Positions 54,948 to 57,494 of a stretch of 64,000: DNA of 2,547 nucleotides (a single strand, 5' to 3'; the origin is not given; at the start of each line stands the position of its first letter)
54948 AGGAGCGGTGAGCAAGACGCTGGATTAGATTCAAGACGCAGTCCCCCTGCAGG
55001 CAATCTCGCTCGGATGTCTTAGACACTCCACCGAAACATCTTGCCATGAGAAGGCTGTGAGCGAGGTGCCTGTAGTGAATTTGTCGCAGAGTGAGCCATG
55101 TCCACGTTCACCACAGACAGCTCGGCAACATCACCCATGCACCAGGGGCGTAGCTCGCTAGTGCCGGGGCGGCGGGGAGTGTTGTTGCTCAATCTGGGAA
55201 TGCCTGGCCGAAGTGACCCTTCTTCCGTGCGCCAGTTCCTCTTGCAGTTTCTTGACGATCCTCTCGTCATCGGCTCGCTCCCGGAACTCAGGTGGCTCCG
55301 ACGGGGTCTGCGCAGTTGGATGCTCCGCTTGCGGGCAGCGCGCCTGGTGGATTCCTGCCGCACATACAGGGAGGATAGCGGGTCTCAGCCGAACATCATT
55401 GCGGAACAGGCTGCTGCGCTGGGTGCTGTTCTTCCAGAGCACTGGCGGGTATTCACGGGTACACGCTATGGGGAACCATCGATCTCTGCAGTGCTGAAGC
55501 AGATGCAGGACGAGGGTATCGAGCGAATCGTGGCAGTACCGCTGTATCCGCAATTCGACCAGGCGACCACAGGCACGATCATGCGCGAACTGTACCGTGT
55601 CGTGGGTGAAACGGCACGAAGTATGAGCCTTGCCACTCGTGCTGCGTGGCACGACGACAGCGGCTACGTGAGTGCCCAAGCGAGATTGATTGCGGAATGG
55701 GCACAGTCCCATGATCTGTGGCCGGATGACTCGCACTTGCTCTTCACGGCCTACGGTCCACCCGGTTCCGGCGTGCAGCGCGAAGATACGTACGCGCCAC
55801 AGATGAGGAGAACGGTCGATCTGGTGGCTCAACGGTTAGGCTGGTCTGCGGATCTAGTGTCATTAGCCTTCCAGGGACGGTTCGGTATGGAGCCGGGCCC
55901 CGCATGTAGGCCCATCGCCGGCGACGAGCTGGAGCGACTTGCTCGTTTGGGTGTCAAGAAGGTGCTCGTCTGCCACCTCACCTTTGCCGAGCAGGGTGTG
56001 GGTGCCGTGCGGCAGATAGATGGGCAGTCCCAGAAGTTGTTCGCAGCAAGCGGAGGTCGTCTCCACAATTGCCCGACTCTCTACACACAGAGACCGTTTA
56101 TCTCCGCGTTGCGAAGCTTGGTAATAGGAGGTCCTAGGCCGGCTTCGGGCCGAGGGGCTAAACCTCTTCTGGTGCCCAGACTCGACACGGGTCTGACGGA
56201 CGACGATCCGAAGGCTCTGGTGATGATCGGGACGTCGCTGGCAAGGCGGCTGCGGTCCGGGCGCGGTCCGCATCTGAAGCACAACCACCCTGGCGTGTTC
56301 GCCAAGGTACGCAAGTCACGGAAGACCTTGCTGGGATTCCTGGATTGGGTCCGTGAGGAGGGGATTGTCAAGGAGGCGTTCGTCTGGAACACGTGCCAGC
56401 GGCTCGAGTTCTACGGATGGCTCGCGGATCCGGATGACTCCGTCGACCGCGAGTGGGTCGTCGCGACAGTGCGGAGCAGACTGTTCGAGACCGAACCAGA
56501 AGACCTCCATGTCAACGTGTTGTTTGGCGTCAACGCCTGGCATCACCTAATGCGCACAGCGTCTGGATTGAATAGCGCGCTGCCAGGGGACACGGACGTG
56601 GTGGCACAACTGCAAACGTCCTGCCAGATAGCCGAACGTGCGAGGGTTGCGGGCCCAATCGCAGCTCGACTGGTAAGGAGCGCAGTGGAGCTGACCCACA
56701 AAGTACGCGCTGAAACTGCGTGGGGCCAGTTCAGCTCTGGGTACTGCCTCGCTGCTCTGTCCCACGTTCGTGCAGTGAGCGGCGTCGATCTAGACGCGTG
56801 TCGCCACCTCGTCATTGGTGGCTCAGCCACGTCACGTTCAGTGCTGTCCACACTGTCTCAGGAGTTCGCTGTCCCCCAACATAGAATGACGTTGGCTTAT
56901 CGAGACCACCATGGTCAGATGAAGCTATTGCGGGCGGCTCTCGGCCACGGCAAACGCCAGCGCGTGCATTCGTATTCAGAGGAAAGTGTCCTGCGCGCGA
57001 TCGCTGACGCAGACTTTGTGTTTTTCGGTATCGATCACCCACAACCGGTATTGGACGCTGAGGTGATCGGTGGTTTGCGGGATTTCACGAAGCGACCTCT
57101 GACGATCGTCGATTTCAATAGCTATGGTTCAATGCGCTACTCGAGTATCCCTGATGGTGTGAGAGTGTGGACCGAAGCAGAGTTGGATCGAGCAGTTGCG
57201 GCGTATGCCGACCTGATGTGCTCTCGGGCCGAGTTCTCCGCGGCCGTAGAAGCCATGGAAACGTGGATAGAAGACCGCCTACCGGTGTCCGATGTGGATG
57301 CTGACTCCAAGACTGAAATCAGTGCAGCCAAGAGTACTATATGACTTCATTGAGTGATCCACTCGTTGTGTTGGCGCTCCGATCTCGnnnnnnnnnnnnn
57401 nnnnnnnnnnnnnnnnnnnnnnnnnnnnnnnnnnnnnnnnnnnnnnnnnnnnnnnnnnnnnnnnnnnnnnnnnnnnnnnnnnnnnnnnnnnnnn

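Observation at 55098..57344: Ferrochelatase-like::glutamyl-tRNA-reductase-like fusion with substituted catalytic motifs in both halves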

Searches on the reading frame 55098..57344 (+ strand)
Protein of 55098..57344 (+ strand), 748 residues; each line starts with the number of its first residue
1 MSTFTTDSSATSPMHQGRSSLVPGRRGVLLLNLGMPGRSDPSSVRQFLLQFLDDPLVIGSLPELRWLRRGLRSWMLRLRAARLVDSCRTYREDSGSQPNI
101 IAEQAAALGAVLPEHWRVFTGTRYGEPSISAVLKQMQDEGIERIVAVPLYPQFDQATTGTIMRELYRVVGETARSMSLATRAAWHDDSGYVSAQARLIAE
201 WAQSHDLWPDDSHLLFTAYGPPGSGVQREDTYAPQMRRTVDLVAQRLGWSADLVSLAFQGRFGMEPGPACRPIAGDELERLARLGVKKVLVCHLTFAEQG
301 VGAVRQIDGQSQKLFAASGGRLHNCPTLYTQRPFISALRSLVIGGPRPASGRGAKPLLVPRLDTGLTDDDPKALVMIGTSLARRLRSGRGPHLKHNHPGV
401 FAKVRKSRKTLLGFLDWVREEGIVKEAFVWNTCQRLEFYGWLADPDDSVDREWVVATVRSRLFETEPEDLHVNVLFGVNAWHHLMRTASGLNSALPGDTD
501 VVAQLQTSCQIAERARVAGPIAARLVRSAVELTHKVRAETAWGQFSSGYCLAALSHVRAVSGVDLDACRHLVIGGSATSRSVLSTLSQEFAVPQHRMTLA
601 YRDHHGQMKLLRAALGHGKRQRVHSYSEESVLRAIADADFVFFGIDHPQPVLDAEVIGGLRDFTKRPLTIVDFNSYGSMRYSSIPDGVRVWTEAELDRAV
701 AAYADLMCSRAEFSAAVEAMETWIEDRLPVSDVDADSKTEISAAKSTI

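Call 5: search_protein_families(library=pfam, proteins=[window:55098-57344:+], max_evalue=0.01)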
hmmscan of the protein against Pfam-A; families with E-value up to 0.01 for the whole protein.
window:55098-57344:+ (748 aa): 2 families
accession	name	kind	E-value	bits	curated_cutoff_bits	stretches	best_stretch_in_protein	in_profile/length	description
PF00762.24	Ferrochelatase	-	9.3e-55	186.3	27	1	26-342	2-313/317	Ferrochelatase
PF05201.20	GlutR_N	-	1.4e-18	67.5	27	1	409-540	21-151/151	Glutamyl-tRNAGlu reductase, N-terminal domain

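Call 6: search_protein_families(library=ncbifam, proteins=[window:55098-57344:+], max_evalue=1)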
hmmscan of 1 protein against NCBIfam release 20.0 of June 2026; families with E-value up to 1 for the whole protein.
window:55098-57344:+ (748 aa): 12 families
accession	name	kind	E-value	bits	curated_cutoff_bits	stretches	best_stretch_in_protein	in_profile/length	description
TIGR00109.1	hemH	equivalog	1.3e-41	143.1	124.6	1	25-343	5-318/322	ferrochelatase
NF000744.0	PRK00045.1-3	equivalog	1.9e-23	83.1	429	1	414-673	31-286/447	glutamyl-tRNA reductase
TIGR01035.1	hemA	equivalog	1.4e-21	76.9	209.55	1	403-673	18-276/416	glutamyl-tRNA reductase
NF000689.1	PRK00035.2-1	equivalog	5.2e-13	48.6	408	1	115-342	74-307/311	ferrochelatase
NF000750.0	PRK00045.3-4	equivalog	7.4e-13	48.2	289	1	420-588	35-205/439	glutamyl-tRNA reductase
NF009095.0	PRK12435.1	subfamily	1.2e-06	27.9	455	1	104-247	62-210/311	ferrochelatase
NF000752.0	PRK00045.4-2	equivalog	2.7e-05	23.5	381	1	428-561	48-176/412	glutamyl-tRNA reductase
NF010548.0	PRK13940.1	equivalog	2.9e-05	23.1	469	1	425-578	42-192/414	glutamyl-tRNA reductase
NF000751.1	PRK00045.4-1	equivalog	0.00013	21.2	478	1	426-589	46-205/426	glutamyl-tRNA reductase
NF033198.0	F430_CfbA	equivalog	0.037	14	120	1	125-150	42-67/122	sirohydrochlorin nickelochelatase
NF001311.0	PRK00258.1-3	equivalog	0.096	11.9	235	1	565-641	119-192/279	shikimate dehydrogenase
NF002090.2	PRK00923.1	subfamily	0.12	12.5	120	1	124-150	42-68/129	sirohydrochlorin nickelochelatase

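Call 7: find_homologous_proteins(query=window:55098-57341:+)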
Query window:55098-57341:+ (748 aa): 75 proteins with E <= 0.001 among 8000 candidates.
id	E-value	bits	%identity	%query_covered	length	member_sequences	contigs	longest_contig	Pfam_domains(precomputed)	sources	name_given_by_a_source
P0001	0.0e+0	1527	100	90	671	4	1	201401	PF05201.21,PF00762.25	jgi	jgi:ferrochelatase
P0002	0.0e+0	1414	85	98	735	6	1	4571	PF05201.21,PF00762.25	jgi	jgi:ferrochelatase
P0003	0.0e+0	1303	78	100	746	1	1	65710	PF05201.21,PF00762.25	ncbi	-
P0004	1.8e-260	884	56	97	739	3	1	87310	PF05201.21,PF00762.25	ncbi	-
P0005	6.8e-241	820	54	94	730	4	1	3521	PF05201.21,PF00762.25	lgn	-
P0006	5.6e-239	813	52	97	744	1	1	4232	PF05201.21,PF00762.25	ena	-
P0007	9.6e-232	790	53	94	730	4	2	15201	PF05201.21,PF00762.25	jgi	jgi:ferrochelatase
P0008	6.4e-231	787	51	97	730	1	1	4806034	PF05201.21,PF00762.25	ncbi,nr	ncbi:MAG: ferrochelatase [Gemmatimonadota bacterium]|nr:MAG: ferrochelatase [Gemmatimonadota bacteri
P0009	3.0e-228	778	53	92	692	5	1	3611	PF05201.21,PF00762.25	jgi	jgi:ferrochelatase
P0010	5.4e-228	777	52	95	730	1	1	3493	PF05201.21,PF00762.25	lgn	-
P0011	5.4e-228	777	52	94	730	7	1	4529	PF05201.21,PF00762.25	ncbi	-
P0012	8.5e-225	767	55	84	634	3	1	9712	PF05201.21,PF00762.25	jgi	jgi:ferrochelatase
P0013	2.0e-223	762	56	85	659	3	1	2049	PF05201.21,PF00762.25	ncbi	ncbi:MAG: ferrochelatase, partial [Gemmatimonadota bacterium]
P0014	1.9e-220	752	54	84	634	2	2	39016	PF05201.21,PF00762.25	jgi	jgi:ferrochelatase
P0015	1.3e-219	749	54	84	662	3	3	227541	PF05201.21,PF00762.25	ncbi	-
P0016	8.6e-218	743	50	94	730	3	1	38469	PF05201.21,PF00762.25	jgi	jgi:ferrochelatase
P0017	2.5e-216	739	54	83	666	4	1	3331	PF05201.21,PF00762.25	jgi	-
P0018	1.8e-215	736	49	92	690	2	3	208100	PF05201.21,PF00762.25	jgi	jgi:ferrochelatase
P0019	6.8e-212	724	49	98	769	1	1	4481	PF05201.21,PF00762.25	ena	-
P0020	4.8e-211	721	49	94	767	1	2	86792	PF05201.21,PF00762.25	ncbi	-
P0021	5.5e-210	718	52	85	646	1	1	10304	PF05201.21,PF00762.25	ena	-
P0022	9.2e-208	710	51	86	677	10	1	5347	PF05201.21,PF00762.25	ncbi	-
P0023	1.9e-206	706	52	83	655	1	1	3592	PF05201.21,PF00762.25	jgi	jgi:ferrochelatase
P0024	2.9e-205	702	51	84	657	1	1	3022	PF05201.21,PF00762.25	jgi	jgi:protoheme ferro-lyase/glutamyl-tRNA reductase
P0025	5.7e-205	701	52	84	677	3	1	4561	PF05201.21,PF00762.25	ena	-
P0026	2.0e-204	699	54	84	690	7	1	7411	PF05201.21,PF00762.25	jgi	jgi:ferrochelatase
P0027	7.7e-203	694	51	84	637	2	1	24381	PF05201.21,PF00762.25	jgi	jgi:protoheme ferro-lyase/glutamyl-tRNA reductase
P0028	9.1e-202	690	47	95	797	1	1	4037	PF05201.21,PF00762.25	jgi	jgi:ferrochelatase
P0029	4.9e-201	688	49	89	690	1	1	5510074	PF05201.21,PF00762.25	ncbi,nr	ncbi:MAG: ferrochelatase [Gemmatimonadota bacterium]|nr:MAG: ferrochelatase [Gemmatimonadota bacteri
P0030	8.7e-201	687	51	84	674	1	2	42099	PF05201.21,PF00762.25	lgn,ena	-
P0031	2.0e-200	686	50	85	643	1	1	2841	PF05201.21,PF00762.25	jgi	-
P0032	1.5e-199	683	51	84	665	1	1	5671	PF05201.21,PF00762.25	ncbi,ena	-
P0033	4.9e-198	678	50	83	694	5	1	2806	PF05201.21,PF00762.25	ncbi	-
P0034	1.8e-197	676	50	85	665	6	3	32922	PF05201.21,PF00762.25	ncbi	-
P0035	4.5e-197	675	51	86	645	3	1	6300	PF05201.21,PF00762.25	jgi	jgi:glutamyl-tRNA reductase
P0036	2.1e-196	673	54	78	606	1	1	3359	PF05201.21,PF00762.25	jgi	jgi:glutamyl-tRNA reductase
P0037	2.4e-196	672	50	84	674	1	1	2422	PF05201.21,PF00762.25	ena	-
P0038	6.3e-196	671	50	86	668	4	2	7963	PF05201.21,PF00762.25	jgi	jgi:glutamyl-tRNA reductase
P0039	1.1e-194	667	49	87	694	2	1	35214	PF05201.21,PF00762.25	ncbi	ncbi:ferrochelatase [Gemmatimonadota bacterium]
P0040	2.1e-194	666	49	88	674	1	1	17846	PF05201.21,PF00762.25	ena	-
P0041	3.7e-194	665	50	84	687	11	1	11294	PF05201.21,PF00762.25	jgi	jgi:glutamyl-tRNA reductase/protoheme ferro-lyase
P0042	6.9e-194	664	46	95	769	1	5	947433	PF05201.21,PF00762.25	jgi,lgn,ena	-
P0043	1.0e-193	664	51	83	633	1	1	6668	PF05201.21,PF00762.25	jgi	-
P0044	1.5e-193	663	49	84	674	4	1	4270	PF05201.21,PF00762.25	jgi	jgi:protoheme ferro-lyase/glutamyl-tRNA reductase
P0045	3.8e-193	662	50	84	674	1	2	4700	PF05201.21,PF00762.25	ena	-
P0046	1.1e-192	660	51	83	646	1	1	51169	PF05201.21,PF00762.25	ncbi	-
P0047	2.0e-192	660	49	88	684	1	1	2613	PF05201.21,PF00762.25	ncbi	-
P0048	2.5e-192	659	50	85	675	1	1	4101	PF05201.21,PF00762.25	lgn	-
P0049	9.0e-192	657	45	94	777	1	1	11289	PF05201.21,PF00762.25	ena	-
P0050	2.6e-191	656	49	87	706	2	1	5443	PF05201.21,PF00762.25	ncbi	-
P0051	1.2e-190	654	49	84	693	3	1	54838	PF05201.21,PF00762.25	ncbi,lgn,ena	-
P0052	7.6e-190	651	50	84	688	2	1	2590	PF05201.21,PF00762.25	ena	-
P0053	4.1e-188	645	49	86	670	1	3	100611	PF05201.21,PF00762.25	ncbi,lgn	-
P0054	4.6e-188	645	50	84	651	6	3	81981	PF05201.21,PF00762.25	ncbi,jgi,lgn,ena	-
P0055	4.9e-187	642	45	95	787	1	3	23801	PF05201.21,PF00762.25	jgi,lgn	-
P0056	2.2e-183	630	52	74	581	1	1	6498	PF05201.21,PF00762.25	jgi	-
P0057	2.9e-179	616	45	94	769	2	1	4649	PF05201.21,PF01903.23,PF00762.25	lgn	-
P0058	1.4e-175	604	47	87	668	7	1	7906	PF05201.21,PF00762.25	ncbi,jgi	-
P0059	5.7e-173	595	46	88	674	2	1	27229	PF05201.21,PF00762.25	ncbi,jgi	-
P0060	5.9e-171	589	48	82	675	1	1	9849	PF05201.21,PF00762.25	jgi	jgi:glutamyl-tRNA reductase/protoheme ferro-lyase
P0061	6.6e-171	588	43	97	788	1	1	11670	PF05201.21,PF00762.25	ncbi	-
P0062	1.1e-170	588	43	94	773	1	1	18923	PF05201.21,PF00762.25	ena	-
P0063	5.0e-165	569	44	88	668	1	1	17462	PF05201.21,PF00762.25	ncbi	ncbi:ferrochelatase [Candidatus Zixiibacteriota bacterium]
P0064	4.3e-158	546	46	84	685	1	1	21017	PF05201.21,PF00762.25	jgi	jgi:protoheme ferro-lyase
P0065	7.0e-158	545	43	87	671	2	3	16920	PF05201.21,PF00762.25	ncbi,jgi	-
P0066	8.9e-154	532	43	88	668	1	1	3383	PF05201.21,PF00762.25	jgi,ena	-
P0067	2.1e-153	531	44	83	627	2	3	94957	PF05201.21,PF00762.25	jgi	-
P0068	1.5e-152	528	45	84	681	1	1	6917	PF05201.21,PF00762.25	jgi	jgi:glutamyl-tRNA reductase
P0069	6.5e-151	522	48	69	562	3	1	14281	PF05201.21,PF00762.25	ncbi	-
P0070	3.7e-145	503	38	95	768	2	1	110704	PF05201.21,PF00762.25,PF01488.27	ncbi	-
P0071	4.7e-144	500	43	82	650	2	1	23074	PF05201.21,PF00762.25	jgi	jgi:glutamyl-tRNA reductase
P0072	9.2e-144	499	42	85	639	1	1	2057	PF05201.21,PF00762.25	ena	-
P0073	8.5e-140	486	43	86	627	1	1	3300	PF05201.21,PF00762.25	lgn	-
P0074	3.6e-113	398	37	94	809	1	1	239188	PF05201.21,PF00762.25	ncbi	ncbi:MAG: ferrochelatase [Planctomycetota bacterium]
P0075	8.6e-106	373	51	48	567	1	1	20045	PF13241.13,PF05201.21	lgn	-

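Call 20: find_encoding_contigs(protein=P0008, flank=10000, max_places=2)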
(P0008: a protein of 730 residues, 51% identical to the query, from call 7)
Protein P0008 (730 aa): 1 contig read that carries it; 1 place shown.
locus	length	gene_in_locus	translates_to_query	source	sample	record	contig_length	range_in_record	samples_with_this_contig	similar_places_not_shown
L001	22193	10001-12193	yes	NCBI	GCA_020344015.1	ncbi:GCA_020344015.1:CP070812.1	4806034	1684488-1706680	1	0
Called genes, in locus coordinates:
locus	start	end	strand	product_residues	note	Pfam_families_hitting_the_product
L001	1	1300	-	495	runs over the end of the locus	PF06745:ATPase, PF00072:Response_reg (faint)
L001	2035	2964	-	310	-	PF00939:Na_sulph_symp, PF03600:CitMHS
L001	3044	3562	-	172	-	PF00571:CBS (weak)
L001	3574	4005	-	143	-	PF00072:Response_reg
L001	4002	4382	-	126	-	PF00072:Response_reg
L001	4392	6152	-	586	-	PF02743:dCache_1 (weak), PF00512:HisKA, PF02518:HATPase_c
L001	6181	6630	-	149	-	PF00072:Response_reg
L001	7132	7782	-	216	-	-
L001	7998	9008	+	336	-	PF01925:TauE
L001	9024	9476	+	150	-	PF27327:AF_1016 (weak)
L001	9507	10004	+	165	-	PF13241:NAD_binding_7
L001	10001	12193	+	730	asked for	PF00762:Ferrochelatase, PF05201:GlutR_N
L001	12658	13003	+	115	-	PF13237:Fer4_10 (faint), PF12838:Fer4_7, PF13187:Fer4_9, PF00037:Fer4 (weak), PF12139:APS-reductase_C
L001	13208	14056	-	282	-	PF01678:DAP_epimerase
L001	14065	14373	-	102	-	PF06305:LapA_dom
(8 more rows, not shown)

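Call 21: find_encoding_contigs(protein=P0042, flank=10000, max_places=2)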
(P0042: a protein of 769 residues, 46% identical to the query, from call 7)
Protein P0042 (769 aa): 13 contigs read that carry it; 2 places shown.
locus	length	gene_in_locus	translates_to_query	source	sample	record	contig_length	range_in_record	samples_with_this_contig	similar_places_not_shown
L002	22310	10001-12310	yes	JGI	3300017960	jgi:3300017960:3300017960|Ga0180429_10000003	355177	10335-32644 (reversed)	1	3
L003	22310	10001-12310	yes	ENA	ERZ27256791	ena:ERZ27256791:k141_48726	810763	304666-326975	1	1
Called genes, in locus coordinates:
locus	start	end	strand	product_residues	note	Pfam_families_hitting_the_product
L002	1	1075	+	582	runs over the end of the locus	PF00160:Pro_isomerase, PF00254:FKBP_C, PF00160:Pro_isomerase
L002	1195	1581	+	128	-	PF01242:PTPS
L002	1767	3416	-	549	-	PF01293:PEPCK_ATP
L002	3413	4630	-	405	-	PF00155:Aminotran_1_2, PF01041:DegT_DnrJ_EryC1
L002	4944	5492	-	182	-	PF07291:MauE, PF07681:DoxX (weak)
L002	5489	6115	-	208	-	PF00581:Rhodanese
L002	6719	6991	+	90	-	-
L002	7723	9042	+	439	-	PF07690:MFS_1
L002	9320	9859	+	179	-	-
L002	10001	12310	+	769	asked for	PF00762:Ferrochelatase, PF05201:GlutR_N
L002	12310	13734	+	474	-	PF04055:Radical_SAM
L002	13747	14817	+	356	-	PF01208:URO-D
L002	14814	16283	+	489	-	PF00890:FAD_binding_2 (weak), PF01266:DAO, PF01593:Amino_oxidase, PF01946:Thi4 (weak), PF03486:HI0933_like (faint), PF07992:Pyr_redox_2 (faint), PF12831:FAD_oxidored (weak), PF13450:NAD_binding_8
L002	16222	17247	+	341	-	PF00490:ALAD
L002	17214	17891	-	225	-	PF02602:HEM4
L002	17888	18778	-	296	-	PF01379:Porphobil_deam, PF03900:Porphobil_deamC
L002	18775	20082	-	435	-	PF00202:Aminotran_3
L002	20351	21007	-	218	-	PF00072:Response_reg, PF00196:GerE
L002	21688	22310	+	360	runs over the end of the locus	-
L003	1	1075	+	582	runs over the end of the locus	PF00160:Pro_isomerase, PF00254:FKBP_C, PF00160:Pro_isomerase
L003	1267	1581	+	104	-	PF01242:PTPS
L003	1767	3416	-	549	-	PF01293:PEPCK_ATP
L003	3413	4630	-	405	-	PF00155:Aminotran_1_2, PF01041:DegT_DnrJ_EryC1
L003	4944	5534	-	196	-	PF07291:MauE, PF07681:DoxX (weak)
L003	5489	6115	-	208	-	PF00581:Rhodanese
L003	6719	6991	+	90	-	-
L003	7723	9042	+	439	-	PF07690:MFS_1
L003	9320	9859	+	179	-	-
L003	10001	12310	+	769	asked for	PF00762:Ferrochelatase, PF05201:GlutR_N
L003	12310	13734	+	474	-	PF04055:Radical_SAM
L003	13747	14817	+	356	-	PF01208:URO-D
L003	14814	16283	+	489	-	PF00890:FAD_binding_2 (weak), PF01266:DAO, PF01593:Amino_oxidase, PF01946:Thi4 (weak), PF03486:HI0933_like (faint), PF07992:Pyr_redox_2 (faint), PF12831:FAD_oxidored (weak), PF13450:NAD_binding_8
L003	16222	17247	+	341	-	PF00490:ALAD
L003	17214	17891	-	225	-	PF02602:HEM4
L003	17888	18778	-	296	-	PF01379:Porphobil_deam, PF03900:Porphobil_deamC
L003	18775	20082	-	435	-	PF00202:Aminotran_3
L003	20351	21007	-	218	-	PF00072:Response_reg, PF00196:GerE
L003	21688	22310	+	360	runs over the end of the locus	-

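Call 23: find_encoding_contigs(protein=P0074, flank=10000, max_places=1)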
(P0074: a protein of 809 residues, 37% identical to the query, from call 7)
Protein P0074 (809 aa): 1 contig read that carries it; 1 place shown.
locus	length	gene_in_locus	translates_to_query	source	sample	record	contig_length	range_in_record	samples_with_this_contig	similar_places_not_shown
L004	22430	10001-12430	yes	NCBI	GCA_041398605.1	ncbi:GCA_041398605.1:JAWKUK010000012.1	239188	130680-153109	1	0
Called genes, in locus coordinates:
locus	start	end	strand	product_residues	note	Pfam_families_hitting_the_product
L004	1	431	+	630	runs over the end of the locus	PF00664:ABC_membrane, PF00005:ABC_tran, PF02463:SMC_N (faint), PF13191:AAA_16 (weak)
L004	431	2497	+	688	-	PF00664:ABC_membrane, PF00005:ABC_tran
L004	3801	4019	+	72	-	-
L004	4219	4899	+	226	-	-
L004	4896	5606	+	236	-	-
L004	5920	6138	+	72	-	-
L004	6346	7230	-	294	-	PF00849:PseudoU_synth_2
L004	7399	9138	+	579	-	-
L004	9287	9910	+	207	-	-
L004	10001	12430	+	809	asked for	PF00762:Ferrochelatase, PF05201:GlutR_N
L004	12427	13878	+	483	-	PF04055:Radical_SAM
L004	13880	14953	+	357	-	PF01208:URO-D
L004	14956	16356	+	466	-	PF00890:FAD_binding_2 (weak), PF01266:DAO, PF01494:FAD_binding_3 (faint), PF01593:Amino_oxidase, PF03486:HI0933_like (faint), PF07992:Pyr_redox_2 (weak), PF12831:FAD_oxidored (weak), PF13450:NAD_binding_8, +1 more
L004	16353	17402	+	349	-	PF00490:ALAD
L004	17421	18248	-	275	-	PF27765:UCP032817-like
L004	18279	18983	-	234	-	PF02602:HEM4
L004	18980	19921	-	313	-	PF01379:Porphobil_deam, PF03900:Porphobil_deamC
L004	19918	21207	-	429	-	PF00202:Aminotran_3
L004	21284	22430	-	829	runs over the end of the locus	PF20437:LonC_helical, PF13654:AAA_32, PF20436:LonB_AAA-LID, PF05362:Lon_C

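Call 24: find_encoding_contigs(protein=P0075, flank=10000, max_places=1)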
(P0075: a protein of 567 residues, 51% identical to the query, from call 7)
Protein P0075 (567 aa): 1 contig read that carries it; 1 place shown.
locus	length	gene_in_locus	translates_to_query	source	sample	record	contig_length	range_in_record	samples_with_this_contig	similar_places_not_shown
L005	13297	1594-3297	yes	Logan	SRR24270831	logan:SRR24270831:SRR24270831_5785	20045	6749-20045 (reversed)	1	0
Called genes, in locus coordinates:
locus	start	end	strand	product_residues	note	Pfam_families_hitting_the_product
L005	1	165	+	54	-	?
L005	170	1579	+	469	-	PF01656:CbiA, PF13500:AAA_26, PF07685:GATase_3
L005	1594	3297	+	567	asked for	PF13241:NAD_binding_7, PF05201:GlutR_N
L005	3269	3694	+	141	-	PF01903:CbiX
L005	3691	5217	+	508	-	PF00590:TP_methylase, PF02602:HEM4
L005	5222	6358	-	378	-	PF00266:Aminotran_5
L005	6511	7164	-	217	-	PF13513:HEAT_EZ (faint), PF13646:HEAT_2 (faint)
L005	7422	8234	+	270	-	PF13189:Cytidylate_kin2, PF04972:BON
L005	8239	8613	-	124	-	PF00072:Response_reg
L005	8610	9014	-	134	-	PF00072:Response_reg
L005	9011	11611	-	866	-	PF01326:PPDK_N, PF00391:PEP-utilizers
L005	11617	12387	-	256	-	PF09608:Alph_Pro_TM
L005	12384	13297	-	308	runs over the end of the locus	PF01925:TauE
